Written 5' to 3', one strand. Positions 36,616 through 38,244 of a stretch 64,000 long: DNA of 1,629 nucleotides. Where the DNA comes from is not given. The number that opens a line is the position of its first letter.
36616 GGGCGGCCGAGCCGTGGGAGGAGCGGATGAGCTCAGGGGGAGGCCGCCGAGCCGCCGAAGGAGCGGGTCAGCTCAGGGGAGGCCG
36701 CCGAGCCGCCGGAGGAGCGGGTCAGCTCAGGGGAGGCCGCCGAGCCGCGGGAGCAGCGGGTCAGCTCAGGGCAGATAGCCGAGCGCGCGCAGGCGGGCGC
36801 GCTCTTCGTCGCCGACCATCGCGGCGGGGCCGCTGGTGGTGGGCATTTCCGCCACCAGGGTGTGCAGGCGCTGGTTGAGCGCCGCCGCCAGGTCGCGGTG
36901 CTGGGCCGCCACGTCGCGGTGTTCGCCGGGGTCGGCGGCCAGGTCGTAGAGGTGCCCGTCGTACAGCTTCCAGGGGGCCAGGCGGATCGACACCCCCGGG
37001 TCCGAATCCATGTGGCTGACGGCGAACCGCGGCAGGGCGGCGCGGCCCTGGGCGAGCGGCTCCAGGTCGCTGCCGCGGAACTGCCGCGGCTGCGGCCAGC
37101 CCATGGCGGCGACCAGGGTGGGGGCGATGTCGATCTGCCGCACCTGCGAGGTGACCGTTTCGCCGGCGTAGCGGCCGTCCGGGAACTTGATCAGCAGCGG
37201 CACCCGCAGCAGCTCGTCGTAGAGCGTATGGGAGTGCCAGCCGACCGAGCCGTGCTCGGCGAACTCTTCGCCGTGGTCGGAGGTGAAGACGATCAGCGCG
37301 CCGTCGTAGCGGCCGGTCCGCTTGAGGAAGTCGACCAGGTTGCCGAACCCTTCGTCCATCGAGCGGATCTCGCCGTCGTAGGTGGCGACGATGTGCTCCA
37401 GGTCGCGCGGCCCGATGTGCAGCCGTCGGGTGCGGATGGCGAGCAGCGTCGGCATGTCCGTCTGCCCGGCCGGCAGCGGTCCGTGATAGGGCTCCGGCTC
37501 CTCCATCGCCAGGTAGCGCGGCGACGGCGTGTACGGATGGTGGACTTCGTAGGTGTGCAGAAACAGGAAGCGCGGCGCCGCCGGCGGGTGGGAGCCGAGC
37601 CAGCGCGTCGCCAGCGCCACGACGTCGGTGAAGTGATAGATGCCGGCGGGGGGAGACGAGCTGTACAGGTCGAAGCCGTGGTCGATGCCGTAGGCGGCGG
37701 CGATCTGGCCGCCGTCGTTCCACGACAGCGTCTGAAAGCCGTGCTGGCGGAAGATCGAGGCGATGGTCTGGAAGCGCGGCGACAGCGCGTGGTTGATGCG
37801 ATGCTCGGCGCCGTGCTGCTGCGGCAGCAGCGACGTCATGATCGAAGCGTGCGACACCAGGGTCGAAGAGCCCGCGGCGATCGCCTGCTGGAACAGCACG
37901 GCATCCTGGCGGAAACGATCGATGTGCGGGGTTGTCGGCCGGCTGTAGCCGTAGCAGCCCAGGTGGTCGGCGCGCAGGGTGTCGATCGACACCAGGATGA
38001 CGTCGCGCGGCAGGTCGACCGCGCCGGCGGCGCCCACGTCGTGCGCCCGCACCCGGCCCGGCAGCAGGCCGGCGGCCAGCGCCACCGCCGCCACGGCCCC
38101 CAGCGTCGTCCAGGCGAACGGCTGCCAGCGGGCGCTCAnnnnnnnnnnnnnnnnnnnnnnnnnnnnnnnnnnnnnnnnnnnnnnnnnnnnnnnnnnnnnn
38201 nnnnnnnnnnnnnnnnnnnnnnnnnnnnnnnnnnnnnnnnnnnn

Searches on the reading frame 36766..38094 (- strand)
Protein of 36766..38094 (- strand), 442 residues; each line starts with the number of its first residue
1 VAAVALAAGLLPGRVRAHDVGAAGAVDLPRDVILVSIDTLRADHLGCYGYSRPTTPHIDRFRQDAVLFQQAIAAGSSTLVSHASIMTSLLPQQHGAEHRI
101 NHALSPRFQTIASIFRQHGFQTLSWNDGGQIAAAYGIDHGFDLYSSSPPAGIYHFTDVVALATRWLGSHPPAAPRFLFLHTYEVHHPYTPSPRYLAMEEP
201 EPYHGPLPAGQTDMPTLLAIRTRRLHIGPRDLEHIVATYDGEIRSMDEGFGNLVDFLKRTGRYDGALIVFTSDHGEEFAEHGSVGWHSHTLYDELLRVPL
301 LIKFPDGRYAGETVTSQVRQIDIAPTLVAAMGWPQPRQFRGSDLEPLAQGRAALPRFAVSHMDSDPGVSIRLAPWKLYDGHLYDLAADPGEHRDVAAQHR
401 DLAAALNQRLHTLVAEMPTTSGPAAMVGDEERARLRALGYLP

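Call 9: search_protein_families(library=pfam, proteins=[window:36766-38094:-], max_evalue=0.01)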
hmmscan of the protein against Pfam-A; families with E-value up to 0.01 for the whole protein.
window:36766-38094:- (442 aa): 3 families
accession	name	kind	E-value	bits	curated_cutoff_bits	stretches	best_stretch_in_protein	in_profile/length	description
PF00884.28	Sulfatase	-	2.2e-48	165.6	25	1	31-332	2-300/301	Sulfatase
PF16347.10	SGSH_C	-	2e-12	48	29.3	1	285-352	4-72/154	N-sulphoglucosamine sulphohydrolase, C-terminal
PF01663.27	Phosphodiest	-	8.2e-10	39.2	23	1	32-95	1-61/342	Type I phosphodiesterase / nucleotide pyrophosphatase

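Call 40: find_homologous_proteins(query=window:36766-38094:-, max_evalue=1e-60)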
Query window:36766-38094:- (442 aa): 1380 proteins with E <= 1e-60 among 8000 candidates; the best 120 are listed.
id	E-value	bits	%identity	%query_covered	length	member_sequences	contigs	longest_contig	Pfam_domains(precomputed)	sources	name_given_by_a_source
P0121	0.0e+0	1010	100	100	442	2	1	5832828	PF01663.28,PF16347.11,PF00884.29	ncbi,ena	-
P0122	8.6e-208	709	74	95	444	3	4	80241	PF01663.28,PF16347.11,PF00884.29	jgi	jgi:arylsulfatase A-like enzyme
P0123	1.3e-204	698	72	95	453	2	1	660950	PF01663.28,PF16347.11,PF00884.29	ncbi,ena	-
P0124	1.0e-202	692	75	93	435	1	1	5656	PF01663.28,PF16347.11,PF00884.29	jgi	jgi:arylsulfatase A-like enzyme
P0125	5.2e-200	683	72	97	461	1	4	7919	PF01663.28,PF16347.11,PF00884.29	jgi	jgi:arylsulfatase A-like enzyme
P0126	1.7e-194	665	71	95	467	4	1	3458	PF01663.28,PF16347.11,PF00884.29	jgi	jgi:arylsulfatase A-like enzyme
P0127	5.9e-184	630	65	99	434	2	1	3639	PF01663.28,PF16347.11,PF00884.29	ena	-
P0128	2.9e-180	618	67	94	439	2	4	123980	PF01663.28,PF16347.11,PF00884.29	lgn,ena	-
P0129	1.6e-178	612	66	94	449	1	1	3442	PF01663.28,PF16347.11,PF00884.29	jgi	-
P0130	2.1e-178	612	65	93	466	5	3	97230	PF01663.28,PF16347.11,PF00884.29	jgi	-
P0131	2.3e-178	612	64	95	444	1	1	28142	PF01663.28,PF16347.11,PF00884.29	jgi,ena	jgi:arylsulfatase A-like enzyme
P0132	2.6e-178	612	64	95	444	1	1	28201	PF01663.28,PF16347.11,PF00884.29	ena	-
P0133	4.6e-178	611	65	97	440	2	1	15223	PF01663.28,PF16347.11,PF00884.29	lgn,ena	-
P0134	1.5e-176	606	64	95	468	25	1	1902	PF01663.28,PF16347.11,PF00884.29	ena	-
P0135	1.3e-175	603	66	95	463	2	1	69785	PF01663.28,PF16347.11,PF00884.29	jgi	jgi:arylsulfatase A-like enzyme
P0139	3.7e-158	545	64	94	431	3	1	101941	PF01663.28,PF16347.11,PF00884.29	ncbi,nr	ncbi:MAG TPA: sulfatase [Thermoanaerobaculia bacterium]|nr:sulfatase [Thermoanaerobaculia bacterium]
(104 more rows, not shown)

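Call 41: find_encoding_contigs(protein=P0123, flank=10000, max_places=2)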
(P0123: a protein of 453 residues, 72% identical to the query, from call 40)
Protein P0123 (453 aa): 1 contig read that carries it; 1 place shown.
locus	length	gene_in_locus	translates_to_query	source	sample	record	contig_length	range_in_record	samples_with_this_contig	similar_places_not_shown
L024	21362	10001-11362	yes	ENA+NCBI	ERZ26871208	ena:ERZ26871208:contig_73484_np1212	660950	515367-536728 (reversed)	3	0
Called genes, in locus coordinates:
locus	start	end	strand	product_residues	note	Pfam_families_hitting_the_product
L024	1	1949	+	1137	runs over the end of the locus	PF00873:ACR_tran, PF03176:MMPL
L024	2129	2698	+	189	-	PF05685:Uma2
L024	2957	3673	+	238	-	PF27226:AF_1845 (weak)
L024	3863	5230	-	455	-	PF07690:MFS_1, PF00083:Sugar_tr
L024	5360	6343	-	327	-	PF13229:Beta_helix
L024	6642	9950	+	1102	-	PF13439:Glyco_transf_4, PF20706:GT4-conflict, PF00534:Glycos_transf_1, PF13692:Glyco_trans_1_4, PF13524:Glyco_trans_1_2 (weak), PF00534:Glycos_transf_1 (weak), PF13692:Glyco_trans_1_4 (weak)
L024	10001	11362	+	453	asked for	PF00884:Sulfatase, PF01663:Phosphodiest (weak), PF16347:SGSH_C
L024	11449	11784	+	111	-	-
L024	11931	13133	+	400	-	PF07642:BBP2, PF11336:DUF3138 (weak)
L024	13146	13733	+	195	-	PF27139:Aq_1264_TM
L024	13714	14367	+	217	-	-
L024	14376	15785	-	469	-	-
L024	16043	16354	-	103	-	-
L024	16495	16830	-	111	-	PF04397:LytTR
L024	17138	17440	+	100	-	PF02416:TatA_B_E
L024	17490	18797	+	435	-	PF01566:Nramp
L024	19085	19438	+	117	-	-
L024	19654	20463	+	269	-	PF00512:HisKA, PF02518:HATPase_c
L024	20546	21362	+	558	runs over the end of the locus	-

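Call 42: find_encoding_contigs(protein=P0122, flank=10000, max_places=2)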
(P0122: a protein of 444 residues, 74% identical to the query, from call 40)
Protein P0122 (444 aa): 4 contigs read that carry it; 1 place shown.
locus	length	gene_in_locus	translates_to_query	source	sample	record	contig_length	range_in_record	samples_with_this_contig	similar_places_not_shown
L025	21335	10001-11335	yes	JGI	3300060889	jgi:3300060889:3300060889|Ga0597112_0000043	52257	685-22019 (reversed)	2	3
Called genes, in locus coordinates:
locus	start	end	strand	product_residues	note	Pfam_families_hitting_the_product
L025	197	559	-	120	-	-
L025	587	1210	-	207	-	-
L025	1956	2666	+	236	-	PF27226:AF_1845 (weak)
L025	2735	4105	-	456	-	PF07690:MFS_1, PF00083:Sugar_tr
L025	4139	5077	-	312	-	PF13229:Beta_helix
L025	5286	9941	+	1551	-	PF13439:Glyco_transf_4, PF00534:Glycos_transf_1, PF13524:Glyco_trans_1_2 (weak), PF13692:Glyco_trans_1_4, PF20706:GT4-conflict (weak), PF00534:Glycos_transf_1, PF13692:Glyco_trans_1_4, PF08241:Methyltransf_11, +1 more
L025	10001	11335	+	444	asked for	PF00884:Sulfatase, PF01663:Phosphodiest (weak), PF16347:SGSH_C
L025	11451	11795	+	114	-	-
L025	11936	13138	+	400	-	PF11336:DUF3138 (faint), PF07642:BBP2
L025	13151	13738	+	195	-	PF27139:Aq_1264_TM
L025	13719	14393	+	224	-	-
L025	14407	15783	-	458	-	PF13424:TPR_12 (faint)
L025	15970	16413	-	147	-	-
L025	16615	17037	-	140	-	PF04397:LytTR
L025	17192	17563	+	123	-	PF02416:TatA_B_E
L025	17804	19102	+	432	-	PF01566:Nramp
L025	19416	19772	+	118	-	-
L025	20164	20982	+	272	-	PF00512:HisKA, PF02518:HATPase_c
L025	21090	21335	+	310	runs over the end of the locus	?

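Call 80: find_encoding_contigs(protein=P0128, flank=10000, max_places=1)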
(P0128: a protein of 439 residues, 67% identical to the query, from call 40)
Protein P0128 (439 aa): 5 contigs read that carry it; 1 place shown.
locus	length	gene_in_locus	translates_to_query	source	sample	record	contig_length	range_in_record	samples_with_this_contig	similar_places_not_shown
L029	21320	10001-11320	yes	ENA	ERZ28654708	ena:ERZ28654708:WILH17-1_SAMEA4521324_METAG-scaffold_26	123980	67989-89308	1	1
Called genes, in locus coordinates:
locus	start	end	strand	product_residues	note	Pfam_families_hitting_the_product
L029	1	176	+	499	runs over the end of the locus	-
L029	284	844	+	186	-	PF05685:Uma2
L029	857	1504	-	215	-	-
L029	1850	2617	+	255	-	PF27226:AF_1845 (weak)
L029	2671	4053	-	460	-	PF07690:MFS_1, PF00083:Sugar_tr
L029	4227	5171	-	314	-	PF13229:Beta_helix (weak)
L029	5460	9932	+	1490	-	PF13439:Glyco_transf_4, PF00534:Glycos_transf_1, PF13692:Glyco_trans_1_4, PF20706:GT4-conflict, PF13524:Glyco_trans_1_2 (weak), PF00534:Glycos_transf_1, PF13692:Glyco_trans_1_4, PF08241:Methyltransf_11 (weak)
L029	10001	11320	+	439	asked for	PF00884:Sulfatase, PF01663:Phosphodiest (faint), PF16347:SGSH_C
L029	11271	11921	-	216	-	-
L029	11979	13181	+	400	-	PF07642:BBP2, PF11336:DUF3138 (faint)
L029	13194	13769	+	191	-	PF27139:Aq_1264_TM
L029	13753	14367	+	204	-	-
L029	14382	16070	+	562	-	-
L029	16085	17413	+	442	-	PF00534:Glycos_transf_1, PF13692:Glyco_trans_1_4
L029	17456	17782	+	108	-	PF02416:TatA_B_E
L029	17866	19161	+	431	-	PF01566:Nramp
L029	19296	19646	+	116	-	-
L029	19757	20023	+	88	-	-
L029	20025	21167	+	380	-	PF25919:BSH_CusB (faint), PF25997:BSH_YhbJ (faint), PF25917:BSH_RND, PF25973:BSH_CzcB (weak), PF26077:BSH_Fcp1 (faint), PF25881:HH_YBHG, PF25954:Beta-barrel_RND_2 (weak)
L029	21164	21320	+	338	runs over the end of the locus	PF00005:ABC_tran, PF13304:AAA_21 (weak), PF13732:DrrA1-3_C (faint)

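Call 81: find_encoding_contigs(protein=P0139, flank=10000, max_places=1)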
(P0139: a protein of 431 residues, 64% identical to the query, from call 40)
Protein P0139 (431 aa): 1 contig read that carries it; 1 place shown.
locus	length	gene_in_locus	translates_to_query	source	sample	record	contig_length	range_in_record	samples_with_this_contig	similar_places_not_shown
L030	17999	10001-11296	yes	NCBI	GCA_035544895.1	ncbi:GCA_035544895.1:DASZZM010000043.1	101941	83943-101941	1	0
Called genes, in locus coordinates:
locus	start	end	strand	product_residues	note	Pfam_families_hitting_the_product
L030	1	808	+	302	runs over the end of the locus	PF13229:Beta_helix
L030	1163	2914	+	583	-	-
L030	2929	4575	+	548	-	PF13231:PMT_2 (weak)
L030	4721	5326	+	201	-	-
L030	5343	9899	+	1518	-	PF13439:Glyco_transf_4, PF20706:GT4-conflict (weak), PF00534:Glycos_transf_1, PF13692:Glyco_trans_1_4, PF13524:Glyco_trans_1_2 (weak), PF00534:Glycos_transf_1, PF13692:Glyco_trans_1_4, PF08241:Methyltransf_11, +2 more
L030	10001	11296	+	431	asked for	PF00884:Sulfatase, PF01663:Phosphodiest (faint), PF16347:SGSH_C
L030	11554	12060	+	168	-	-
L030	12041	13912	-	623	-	PF13231:PMT_2 (weak)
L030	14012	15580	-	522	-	PF13231:PMT_2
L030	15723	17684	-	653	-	PF13570:Beta-prop_ACSF4 (faint), PF13517:FG-GAP_3 (weak), PF01839:FG-GAP (weak), PF13517:FG-GAP_3 (weak)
